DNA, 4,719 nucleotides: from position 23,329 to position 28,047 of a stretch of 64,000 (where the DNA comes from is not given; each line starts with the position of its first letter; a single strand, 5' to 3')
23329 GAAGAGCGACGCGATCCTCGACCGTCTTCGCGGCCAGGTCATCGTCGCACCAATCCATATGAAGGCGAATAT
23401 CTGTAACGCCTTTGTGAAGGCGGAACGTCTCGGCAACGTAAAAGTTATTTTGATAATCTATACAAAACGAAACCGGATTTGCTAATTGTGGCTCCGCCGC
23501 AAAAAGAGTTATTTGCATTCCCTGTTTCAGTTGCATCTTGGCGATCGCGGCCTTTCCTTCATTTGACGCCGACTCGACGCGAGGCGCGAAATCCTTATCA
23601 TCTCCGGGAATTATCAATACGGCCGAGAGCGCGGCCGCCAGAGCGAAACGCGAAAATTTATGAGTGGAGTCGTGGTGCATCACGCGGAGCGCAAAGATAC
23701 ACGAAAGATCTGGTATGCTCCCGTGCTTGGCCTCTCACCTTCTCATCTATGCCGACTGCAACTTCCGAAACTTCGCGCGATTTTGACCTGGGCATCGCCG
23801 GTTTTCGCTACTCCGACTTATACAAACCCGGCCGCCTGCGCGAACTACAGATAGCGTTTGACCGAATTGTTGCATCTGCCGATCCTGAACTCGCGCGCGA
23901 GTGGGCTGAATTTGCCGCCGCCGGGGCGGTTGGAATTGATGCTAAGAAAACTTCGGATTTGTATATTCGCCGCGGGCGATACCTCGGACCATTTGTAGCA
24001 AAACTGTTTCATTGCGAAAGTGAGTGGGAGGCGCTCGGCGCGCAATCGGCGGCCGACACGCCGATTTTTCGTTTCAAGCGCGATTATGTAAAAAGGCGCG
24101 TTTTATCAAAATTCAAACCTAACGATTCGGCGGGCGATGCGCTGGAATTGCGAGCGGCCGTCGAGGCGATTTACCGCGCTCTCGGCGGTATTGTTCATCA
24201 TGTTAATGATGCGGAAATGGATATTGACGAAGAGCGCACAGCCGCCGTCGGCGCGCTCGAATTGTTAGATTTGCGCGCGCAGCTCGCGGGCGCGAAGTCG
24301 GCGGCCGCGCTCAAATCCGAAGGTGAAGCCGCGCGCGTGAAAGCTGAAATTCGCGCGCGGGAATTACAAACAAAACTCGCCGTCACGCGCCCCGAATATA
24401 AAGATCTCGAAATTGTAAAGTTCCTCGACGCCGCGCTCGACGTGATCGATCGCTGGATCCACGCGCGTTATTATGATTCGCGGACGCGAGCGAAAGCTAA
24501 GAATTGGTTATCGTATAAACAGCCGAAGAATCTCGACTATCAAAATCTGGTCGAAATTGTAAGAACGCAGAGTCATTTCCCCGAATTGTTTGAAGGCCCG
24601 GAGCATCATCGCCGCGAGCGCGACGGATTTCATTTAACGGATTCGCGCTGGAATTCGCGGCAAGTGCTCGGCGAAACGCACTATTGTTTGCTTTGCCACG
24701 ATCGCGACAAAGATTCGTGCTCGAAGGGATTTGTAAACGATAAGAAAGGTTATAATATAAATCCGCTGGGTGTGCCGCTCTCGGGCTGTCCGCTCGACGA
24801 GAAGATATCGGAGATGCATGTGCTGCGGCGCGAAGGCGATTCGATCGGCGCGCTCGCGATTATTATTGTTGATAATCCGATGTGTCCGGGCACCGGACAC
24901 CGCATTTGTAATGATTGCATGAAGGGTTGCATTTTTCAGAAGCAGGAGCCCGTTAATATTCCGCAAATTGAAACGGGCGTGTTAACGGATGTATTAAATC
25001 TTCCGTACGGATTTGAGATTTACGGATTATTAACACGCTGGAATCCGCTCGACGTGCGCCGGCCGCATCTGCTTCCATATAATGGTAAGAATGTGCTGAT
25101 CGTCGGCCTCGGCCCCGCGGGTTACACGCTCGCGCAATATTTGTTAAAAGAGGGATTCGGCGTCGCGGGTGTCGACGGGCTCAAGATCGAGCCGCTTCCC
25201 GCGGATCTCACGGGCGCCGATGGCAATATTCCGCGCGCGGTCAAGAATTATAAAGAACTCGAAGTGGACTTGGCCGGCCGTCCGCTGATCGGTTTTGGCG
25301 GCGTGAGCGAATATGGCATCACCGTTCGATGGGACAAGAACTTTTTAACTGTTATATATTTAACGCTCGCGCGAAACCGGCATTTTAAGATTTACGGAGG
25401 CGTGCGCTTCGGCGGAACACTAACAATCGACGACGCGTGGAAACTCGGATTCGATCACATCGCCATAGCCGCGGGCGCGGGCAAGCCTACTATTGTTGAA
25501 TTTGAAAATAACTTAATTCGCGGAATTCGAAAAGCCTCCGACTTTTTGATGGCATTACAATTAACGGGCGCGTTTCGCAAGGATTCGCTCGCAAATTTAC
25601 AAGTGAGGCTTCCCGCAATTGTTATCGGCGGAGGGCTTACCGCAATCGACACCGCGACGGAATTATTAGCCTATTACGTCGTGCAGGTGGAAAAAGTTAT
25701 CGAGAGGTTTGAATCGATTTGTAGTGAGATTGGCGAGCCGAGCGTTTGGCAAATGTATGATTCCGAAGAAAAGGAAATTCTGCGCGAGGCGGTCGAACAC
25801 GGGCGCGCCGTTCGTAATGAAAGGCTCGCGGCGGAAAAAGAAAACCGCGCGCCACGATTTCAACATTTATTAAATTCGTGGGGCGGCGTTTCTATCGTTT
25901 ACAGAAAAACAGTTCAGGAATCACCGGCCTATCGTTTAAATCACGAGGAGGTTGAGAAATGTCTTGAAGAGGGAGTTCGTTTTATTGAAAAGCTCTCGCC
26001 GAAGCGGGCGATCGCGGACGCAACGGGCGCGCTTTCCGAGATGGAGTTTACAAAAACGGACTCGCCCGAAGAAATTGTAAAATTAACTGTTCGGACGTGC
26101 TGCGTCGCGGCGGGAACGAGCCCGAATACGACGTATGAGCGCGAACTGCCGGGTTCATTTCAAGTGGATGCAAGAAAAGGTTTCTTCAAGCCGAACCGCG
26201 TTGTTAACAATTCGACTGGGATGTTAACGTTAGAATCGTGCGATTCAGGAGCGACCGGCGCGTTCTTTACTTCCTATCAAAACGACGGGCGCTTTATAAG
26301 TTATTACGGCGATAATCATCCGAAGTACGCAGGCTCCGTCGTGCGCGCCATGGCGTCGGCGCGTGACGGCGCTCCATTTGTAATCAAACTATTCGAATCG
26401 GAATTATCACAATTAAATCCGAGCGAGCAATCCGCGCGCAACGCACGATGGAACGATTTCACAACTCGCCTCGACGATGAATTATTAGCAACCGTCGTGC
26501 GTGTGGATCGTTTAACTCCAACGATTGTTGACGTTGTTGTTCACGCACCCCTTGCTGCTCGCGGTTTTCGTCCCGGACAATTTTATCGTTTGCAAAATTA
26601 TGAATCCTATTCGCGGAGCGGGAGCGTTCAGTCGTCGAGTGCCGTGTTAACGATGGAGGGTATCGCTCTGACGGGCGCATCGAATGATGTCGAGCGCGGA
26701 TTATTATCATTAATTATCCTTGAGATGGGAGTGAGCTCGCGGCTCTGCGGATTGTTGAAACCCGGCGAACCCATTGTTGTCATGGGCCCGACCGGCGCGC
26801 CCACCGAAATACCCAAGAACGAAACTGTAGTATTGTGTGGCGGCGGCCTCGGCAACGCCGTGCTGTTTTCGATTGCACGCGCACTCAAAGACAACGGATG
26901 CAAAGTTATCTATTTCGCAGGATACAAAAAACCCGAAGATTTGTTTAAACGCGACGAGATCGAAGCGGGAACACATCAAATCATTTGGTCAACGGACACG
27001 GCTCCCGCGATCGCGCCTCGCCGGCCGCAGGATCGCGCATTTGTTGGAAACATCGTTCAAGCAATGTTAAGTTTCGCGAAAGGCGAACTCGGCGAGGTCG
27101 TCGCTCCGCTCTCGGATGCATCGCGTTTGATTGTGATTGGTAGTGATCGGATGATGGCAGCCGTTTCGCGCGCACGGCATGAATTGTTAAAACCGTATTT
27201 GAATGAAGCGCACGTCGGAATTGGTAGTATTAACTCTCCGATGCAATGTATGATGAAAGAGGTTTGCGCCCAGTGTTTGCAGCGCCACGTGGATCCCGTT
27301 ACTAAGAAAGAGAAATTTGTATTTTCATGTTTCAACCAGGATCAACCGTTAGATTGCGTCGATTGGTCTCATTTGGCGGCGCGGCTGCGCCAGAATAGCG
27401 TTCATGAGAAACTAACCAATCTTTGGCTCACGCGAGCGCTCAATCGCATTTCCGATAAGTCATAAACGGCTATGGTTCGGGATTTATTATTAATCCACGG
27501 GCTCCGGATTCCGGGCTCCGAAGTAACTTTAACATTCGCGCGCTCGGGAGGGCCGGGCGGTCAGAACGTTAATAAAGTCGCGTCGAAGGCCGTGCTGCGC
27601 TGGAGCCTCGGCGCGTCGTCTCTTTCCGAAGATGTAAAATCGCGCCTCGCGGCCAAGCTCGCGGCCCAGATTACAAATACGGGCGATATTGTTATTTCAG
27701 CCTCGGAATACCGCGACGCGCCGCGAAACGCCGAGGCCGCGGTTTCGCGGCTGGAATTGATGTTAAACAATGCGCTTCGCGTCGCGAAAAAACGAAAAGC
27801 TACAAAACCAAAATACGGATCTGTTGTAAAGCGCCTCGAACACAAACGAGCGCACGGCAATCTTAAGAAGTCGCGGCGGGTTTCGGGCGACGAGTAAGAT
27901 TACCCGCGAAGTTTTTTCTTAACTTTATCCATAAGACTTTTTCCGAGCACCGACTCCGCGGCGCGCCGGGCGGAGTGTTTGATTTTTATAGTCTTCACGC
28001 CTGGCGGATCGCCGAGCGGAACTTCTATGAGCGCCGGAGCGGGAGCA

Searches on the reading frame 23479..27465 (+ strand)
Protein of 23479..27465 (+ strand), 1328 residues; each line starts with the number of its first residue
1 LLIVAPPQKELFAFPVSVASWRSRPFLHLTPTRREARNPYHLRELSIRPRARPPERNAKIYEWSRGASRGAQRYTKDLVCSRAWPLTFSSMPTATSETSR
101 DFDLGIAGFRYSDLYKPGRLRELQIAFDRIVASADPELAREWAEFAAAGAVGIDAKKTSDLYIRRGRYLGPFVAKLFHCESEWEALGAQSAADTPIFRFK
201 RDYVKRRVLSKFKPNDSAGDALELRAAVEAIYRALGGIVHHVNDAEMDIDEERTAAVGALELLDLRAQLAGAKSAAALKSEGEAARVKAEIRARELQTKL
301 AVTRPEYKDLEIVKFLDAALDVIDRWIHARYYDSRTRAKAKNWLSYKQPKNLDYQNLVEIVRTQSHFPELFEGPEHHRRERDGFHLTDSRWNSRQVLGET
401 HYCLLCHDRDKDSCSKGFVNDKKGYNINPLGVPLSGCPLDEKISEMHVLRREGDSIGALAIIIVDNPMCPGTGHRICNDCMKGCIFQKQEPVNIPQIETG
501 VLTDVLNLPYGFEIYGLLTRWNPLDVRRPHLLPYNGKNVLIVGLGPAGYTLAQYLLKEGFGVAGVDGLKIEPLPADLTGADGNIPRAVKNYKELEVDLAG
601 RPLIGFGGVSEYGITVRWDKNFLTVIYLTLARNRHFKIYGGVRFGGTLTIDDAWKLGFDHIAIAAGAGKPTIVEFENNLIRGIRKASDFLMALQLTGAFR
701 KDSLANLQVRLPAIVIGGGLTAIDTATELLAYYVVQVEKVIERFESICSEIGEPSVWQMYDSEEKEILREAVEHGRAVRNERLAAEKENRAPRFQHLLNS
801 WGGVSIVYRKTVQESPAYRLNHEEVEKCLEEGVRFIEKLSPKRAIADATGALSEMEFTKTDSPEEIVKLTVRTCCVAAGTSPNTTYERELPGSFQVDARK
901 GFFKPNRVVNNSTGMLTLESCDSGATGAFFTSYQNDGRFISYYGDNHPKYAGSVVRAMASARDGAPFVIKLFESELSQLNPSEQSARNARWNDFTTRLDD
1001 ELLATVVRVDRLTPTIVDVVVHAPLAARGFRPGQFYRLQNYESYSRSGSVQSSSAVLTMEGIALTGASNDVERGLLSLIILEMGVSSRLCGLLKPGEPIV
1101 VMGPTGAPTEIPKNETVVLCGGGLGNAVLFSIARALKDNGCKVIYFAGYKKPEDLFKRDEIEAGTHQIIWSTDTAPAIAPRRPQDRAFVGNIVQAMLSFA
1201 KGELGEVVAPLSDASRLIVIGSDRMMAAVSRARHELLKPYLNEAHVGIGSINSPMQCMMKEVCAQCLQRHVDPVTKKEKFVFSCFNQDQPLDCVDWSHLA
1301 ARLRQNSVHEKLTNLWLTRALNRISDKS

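Call 96: search_protein_families(library=pfam, proteins=[window:23479-27465:+], max_evalue=0.00001)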
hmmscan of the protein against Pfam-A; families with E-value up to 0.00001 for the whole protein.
window:23479-27465:+ (1328 aa): 1 family
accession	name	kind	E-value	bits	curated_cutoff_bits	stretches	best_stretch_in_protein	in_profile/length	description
PF07992.20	Pyr_redox_2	-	2.9e-11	43.8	26.1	1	538-749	2-179/291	Pyridine nucleotide-disulphide oxidoreductase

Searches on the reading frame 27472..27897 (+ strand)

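Call 96: search_protein_families(library=pfam, proteins=[window:27472-27897:+], max_evalue=0.00001)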
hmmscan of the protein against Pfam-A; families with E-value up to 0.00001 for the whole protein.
window:27472-27897:+ (141 aa): 1 family
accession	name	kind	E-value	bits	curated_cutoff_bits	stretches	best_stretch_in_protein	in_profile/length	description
PF00472.26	RF-1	-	3.6e-14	53.1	35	1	11-131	5-112/116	RF-1 domain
